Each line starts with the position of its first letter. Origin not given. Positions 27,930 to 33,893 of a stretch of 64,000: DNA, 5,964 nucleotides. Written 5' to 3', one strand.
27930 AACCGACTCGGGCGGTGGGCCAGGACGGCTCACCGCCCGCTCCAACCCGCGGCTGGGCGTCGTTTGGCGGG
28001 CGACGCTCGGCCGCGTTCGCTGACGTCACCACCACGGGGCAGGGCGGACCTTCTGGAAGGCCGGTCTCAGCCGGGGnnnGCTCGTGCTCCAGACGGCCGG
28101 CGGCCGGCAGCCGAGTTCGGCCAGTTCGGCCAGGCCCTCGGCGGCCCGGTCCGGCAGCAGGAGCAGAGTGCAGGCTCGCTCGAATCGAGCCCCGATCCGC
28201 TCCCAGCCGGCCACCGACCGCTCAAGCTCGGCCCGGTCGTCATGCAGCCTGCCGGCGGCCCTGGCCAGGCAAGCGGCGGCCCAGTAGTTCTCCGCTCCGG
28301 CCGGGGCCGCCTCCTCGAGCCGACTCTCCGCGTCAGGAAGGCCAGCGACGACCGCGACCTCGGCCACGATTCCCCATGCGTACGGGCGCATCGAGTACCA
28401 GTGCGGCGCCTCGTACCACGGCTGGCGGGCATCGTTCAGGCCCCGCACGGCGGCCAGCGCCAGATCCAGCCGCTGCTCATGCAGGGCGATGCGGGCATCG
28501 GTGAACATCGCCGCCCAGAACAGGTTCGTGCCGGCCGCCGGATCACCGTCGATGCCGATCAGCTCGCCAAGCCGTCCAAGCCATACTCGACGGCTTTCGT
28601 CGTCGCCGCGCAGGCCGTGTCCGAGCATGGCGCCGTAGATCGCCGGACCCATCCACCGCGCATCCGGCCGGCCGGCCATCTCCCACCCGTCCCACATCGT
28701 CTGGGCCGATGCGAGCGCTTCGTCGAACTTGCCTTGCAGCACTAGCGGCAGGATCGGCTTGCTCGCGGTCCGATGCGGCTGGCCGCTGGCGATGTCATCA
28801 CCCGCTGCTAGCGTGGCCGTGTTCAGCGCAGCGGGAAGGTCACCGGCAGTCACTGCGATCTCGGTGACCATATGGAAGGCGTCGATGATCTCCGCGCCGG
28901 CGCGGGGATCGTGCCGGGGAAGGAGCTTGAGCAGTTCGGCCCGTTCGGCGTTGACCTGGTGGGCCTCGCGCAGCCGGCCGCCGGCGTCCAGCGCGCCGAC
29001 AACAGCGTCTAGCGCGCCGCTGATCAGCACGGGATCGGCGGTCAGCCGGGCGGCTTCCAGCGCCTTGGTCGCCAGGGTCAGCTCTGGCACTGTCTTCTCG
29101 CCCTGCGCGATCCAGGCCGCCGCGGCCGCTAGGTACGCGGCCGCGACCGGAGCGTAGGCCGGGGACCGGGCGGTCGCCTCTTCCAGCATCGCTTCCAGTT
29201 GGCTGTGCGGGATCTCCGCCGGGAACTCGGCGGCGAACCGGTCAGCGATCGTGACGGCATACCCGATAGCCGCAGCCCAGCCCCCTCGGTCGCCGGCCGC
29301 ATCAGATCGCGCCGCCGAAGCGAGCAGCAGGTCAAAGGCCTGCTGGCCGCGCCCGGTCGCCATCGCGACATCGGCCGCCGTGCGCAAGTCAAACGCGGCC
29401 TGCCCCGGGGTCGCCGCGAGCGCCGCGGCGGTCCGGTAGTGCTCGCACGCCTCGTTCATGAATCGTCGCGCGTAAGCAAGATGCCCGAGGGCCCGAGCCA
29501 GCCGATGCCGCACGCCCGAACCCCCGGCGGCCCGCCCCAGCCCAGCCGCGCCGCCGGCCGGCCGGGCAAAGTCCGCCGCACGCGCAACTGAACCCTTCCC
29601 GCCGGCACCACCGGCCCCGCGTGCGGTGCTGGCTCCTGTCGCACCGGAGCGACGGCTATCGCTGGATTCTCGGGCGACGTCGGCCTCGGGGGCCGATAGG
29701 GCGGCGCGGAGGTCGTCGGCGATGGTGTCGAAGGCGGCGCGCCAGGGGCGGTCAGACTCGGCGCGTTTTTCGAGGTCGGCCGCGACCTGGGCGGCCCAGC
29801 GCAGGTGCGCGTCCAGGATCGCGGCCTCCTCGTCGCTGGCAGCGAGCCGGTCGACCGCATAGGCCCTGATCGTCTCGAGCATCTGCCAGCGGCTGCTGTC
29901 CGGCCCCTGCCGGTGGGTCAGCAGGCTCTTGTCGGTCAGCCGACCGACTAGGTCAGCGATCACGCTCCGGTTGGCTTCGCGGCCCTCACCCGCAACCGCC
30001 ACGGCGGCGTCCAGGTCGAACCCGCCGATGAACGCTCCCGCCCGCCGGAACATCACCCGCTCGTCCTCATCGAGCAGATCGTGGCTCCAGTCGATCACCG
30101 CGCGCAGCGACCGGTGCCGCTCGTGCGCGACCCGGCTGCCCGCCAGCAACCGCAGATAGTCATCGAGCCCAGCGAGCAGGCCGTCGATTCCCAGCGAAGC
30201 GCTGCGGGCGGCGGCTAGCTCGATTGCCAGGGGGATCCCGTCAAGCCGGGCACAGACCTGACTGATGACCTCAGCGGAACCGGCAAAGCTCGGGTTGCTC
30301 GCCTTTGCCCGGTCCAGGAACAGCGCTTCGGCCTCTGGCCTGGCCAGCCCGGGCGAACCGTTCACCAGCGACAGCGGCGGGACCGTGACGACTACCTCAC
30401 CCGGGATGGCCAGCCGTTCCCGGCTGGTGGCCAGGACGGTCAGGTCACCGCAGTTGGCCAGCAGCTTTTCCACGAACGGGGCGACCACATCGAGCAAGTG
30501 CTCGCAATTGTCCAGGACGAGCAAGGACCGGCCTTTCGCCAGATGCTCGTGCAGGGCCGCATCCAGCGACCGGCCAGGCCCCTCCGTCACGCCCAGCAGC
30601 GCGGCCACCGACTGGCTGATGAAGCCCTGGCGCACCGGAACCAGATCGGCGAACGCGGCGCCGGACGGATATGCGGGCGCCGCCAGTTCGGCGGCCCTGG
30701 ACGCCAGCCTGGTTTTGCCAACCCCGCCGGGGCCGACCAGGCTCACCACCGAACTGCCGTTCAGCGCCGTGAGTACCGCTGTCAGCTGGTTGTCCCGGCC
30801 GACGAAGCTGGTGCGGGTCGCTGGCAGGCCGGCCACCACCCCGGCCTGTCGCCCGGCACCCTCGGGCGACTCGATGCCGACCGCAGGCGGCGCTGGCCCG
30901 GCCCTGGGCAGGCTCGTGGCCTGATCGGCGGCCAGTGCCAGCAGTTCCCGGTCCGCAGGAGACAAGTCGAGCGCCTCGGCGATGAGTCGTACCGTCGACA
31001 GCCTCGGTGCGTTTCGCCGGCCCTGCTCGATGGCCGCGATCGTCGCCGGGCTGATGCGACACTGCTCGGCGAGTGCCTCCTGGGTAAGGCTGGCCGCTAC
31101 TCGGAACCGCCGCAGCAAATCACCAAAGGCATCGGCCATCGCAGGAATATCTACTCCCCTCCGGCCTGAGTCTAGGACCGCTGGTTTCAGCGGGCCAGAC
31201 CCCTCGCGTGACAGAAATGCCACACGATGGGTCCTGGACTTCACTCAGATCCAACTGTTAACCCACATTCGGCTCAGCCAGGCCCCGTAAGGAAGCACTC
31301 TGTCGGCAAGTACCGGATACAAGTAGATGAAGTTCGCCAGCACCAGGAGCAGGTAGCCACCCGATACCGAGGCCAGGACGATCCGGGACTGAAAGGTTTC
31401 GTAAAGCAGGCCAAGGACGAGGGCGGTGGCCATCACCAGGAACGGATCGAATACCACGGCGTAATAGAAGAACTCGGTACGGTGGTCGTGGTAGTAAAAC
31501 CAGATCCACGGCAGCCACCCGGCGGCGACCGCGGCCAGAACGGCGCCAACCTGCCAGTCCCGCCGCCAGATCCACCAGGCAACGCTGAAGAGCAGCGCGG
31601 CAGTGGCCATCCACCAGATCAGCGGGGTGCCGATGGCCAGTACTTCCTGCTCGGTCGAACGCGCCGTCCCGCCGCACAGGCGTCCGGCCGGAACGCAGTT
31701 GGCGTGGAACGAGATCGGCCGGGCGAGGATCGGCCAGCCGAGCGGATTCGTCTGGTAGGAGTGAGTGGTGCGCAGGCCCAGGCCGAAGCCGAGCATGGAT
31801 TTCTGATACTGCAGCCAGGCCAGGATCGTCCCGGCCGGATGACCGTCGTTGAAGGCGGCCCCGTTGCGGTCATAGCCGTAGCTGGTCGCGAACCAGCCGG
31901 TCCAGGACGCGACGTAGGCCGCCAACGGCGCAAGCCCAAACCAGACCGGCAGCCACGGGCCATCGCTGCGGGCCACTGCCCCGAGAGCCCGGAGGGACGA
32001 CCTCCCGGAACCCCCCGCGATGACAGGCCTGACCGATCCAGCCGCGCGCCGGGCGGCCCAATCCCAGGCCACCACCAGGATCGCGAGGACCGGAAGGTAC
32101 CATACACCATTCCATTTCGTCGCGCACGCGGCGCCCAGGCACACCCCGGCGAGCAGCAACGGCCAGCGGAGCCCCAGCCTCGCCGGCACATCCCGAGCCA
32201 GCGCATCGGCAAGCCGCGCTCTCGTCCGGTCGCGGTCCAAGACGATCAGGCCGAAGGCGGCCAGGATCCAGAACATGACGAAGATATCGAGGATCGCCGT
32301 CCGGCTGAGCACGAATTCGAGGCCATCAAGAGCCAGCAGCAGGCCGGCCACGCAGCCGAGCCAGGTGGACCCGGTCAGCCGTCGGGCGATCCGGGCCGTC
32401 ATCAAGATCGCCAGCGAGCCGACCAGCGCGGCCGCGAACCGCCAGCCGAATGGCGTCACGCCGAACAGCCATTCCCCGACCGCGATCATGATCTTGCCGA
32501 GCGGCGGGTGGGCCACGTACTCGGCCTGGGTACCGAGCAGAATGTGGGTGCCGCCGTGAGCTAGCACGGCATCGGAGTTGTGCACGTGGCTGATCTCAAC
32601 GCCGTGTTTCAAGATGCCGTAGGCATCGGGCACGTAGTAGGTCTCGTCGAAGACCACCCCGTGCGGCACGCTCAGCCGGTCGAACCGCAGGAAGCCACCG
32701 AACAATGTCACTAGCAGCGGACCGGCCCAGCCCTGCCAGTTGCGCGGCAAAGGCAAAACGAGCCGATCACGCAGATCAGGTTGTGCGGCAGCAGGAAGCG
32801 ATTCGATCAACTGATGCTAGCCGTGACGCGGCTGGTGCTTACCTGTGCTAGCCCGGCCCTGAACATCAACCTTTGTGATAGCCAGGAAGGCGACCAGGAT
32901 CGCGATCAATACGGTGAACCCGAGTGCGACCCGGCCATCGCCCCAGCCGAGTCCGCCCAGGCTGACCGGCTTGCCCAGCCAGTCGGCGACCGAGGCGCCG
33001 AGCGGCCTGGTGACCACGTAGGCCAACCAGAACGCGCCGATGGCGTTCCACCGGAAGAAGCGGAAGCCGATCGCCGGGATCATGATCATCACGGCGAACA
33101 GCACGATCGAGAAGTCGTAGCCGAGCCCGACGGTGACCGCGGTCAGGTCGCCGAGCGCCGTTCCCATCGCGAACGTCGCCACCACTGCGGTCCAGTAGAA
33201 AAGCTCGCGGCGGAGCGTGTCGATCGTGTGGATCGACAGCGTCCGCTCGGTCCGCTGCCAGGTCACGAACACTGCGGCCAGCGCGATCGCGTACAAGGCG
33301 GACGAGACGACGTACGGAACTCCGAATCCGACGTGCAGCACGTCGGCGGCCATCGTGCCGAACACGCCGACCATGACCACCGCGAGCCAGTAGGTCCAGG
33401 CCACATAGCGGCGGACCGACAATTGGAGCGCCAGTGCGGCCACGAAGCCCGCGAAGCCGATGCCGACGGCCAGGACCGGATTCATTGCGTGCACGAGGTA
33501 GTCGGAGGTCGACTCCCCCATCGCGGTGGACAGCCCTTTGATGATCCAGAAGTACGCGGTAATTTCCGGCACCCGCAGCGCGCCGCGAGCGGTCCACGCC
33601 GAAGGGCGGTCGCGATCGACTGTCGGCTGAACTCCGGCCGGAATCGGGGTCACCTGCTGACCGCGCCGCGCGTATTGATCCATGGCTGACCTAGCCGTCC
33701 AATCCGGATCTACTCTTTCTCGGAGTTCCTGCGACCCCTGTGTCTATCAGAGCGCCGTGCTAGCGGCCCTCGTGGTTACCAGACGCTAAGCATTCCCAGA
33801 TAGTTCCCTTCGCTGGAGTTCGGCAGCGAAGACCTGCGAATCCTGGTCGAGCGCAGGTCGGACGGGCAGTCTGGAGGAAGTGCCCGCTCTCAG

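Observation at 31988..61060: Family of G-run/C-run hairpin elements inserted in frame inside coding sequences and concentrated in the 45-62 kb locus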

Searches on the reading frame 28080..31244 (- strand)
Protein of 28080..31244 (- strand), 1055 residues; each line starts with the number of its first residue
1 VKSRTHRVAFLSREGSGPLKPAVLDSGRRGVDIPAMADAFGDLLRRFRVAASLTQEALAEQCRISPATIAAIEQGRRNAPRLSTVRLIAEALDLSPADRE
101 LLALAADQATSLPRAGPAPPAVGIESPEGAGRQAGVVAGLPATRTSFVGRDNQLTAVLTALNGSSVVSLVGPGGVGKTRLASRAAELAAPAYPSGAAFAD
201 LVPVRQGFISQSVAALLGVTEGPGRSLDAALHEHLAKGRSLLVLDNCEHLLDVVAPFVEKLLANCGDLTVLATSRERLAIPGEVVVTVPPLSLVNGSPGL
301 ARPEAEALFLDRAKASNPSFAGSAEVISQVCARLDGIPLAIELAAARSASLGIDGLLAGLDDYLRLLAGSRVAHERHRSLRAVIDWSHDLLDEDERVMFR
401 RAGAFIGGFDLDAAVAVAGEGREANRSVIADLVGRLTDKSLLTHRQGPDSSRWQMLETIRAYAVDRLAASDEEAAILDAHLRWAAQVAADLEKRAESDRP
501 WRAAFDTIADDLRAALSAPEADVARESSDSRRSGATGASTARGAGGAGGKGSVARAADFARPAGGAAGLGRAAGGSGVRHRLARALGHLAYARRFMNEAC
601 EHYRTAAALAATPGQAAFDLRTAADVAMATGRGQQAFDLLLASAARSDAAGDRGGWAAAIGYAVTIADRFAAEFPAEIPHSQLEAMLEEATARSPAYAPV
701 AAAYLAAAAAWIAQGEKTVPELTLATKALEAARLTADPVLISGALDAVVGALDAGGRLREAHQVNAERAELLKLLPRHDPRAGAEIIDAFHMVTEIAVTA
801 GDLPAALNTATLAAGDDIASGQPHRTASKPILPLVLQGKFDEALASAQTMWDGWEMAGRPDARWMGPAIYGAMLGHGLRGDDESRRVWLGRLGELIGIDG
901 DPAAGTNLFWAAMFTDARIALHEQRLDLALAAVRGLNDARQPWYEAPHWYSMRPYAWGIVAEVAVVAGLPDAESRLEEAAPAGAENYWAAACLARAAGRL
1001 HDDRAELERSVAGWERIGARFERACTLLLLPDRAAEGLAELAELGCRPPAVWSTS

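Call 70: search_protein_families(library=pfam, proteins=[window:28080-31244:-], max_evalue=0.0001)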
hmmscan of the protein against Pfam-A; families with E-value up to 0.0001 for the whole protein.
window:28080-31244:- (1055 aa): 5 families
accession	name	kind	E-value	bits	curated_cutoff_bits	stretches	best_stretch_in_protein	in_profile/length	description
PF13560.12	HTH_31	-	1.2e-15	58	27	1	39-102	1-64/64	Helix-turn-helix domain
PF01381.28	HTH_3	-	3.5e-12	46.6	23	1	44-97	1-53/55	Helix-turn-helix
PF12844.13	HTH_19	-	3.9e-07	30.3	30.2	1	41-102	1-59/64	Helix-turn-helix domain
PF13191.12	AAA_16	-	7.6e-07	30.2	32.6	1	147-258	2-124/167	AAA ATPase domain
PF13443.12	HTH_26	-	3.8e-05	24.3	22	1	44-98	2-56/63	Cro/C1-type HTH DNA-binding domain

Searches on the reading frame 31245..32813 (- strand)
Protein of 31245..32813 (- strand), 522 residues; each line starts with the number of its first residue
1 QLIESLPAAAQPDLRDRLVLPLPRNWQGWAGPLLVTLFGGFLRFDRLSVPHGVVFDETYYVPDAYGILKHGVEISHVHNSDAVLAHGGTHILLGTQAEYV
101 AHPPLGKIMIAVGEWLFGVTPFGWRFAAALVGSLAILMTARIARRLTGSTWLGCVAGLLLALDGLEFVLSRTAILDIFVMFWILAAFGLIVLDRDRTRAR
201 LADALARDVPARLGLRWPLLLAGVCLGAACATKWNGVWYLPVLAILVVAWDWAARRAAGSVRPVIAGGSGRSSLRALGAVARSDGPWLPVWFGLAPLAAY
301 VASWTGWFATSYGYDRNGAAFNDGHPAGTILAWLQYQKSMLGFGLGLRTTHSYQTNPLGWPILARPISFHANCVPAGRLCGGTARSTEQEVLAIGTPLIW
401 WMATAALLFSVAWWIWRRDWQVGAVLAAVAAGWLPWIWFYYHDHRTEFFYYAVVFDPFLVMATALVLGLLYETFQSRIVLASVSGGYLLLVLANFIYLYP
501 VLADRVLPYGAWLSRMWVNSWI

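Call 15: search_protein_families(library=pfam, proteins=[window:31245-32813:-], max_evalue=0.01)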
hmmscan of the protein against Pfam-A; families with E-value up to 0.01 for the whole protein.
window:31245-32813:- (522 aa): 3 families
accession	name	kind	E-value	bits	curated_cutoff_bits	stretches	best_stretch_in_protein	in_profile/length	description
PF02366.24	PMT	-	6.7e-22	78.7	22.7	1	34-250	2-200/245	Dolichyl-phosphate-mannose-protein mannosyltransferase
PF16192.10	PMT_4TMC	-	3.1e-10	40.3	32.4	1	333-521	5-202/202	C-terminal four TMM region of protein-O-mannosyltransferase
PF13231.12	PMT_2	-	2e-08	35.1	26.1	1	102-193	2-94/160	Dolichyl-phosphate-mannose-protein mannosyltransferase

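Call 55: find_homologous_proteins(query=window:31245-32744:-, max_evalue=1e-30)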
Query window:31245-32744:- (499 aa): 3055 proteins with E <= 1e-30 among 8000 candidates; the best 120 are listed.
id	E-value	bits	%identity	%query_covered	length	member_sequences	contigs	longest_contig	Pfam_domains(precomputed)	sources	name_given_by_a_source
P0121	0.0e+0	1131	100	100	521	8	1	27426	PF02366.25,PF16192.11,PF13231.13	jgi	-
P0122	1.2e-296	1003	91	100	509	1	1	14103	PF02366.25,PF16192.11,PF13231.13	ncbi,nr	ncbi:MAG TPA: phospholipid carrier-dependent glycosyltransferase [Streptosporangiaceae bacterium]|nr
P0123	5.7e-287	971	86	100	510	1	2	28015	PF02366.25,PF16192.11,PF13231.13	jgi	jgi:dolichyl-phosphate-mannose-protein mannosyltransferase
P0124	2.8e-286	969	86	100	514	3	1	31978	PF02366.25,PF16192.11,PF13231.13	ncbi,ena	-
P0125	7.3e-275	931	83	100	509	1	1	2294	PF02366.25,PF16192.11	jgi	jgi:dolichyl-phosphate-mannose-protein mannosyltransferase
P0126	4.5e-272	922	82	100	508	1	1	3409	PF02366.25,PF16192.11,PF13231.13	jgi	jgi:dolichyl-phosphate-mannose-protein mannosyltransferase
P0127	6.0e-272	921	82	100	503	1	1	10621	PF02366.25,PF16192.11,PF13231.13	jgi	jgi:dolichyl-phosphate-mannose-protein mannosyltransferase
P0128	2.4e-271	919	84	98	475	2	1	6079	PF02366.25,PF16192.11,PF13231.13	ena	-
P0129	6.5e-271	918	83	100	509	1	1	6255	PF02366.25,PF16192.11,PF13231.13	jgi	jgi:dolichyl-phosphate-mannose-protein mannosyltransferase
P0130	5.6e-268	908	82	100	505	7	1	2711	PF02366.25,PF16192.11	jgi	jgi:dolichyl-phosphate-mannose--protein O-mannosyl transferase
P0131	1.7e-260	883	77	100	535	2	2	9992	PF02366.25,PF16192.11,PF13231.13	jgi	jgi:dolichyl-phosphate-mannose-protein mannosyltransferase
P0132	2.2e-231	787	71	100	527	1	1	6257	PF02366.25,PF16192.11,PF13231.13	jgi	jgi:dolichyl-phosphate-mannose-protein mannosyltransferase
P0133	2.9e-228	777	70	98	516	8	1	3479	PF02366.25,PF16192.11,PF13231.13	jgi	jgi:dolichyl-phosphate-mannose-protein mannosyltransferase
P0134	6.8e-225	766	72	100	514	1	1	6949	PF02366.25,PF16192.11,PF13231.13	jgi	jgi:dolichyl-phosphate-mannose--protein O-mannosyl transferase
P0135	4.0e-224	763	70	99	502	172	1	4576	PF02366.25,PF16192.11,PF13231.13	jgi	jgi:dolichyl-phosphate-mannose-protein mannosyltransferase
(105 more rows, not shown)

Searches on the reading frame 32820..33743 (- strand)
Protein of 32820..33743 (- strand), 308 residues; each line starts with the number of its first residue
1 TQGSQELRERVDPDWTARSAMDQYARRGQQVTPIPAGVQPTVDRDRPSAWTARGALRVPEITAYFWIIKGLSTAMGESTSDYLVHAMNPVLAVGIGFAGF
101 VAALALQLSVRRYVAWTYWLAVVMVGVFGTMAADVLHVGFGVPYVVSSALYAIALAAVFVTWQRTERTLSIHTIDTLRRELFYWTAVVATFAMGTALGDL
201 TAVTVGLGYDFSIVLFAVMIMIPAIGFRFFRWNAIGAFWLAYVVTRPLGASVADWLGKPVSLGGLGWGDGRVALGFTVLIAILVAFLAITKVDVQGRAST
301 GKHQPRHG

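Call 71: search_protein_families(library=pfam, proteins=[window:32820-33743:-], max_evalue=0.0001)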
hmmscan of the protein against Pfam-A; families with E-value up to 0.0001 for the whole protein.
window:32820-33743:- (308 aa): 1 family
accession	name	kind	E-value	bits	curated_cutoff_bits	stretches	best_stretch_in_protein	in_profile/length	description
PF03988.17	DUF347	-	1.2e-46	157.2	28.2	4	118-168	2-52/52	Repeat of Unknown Function (DUF347)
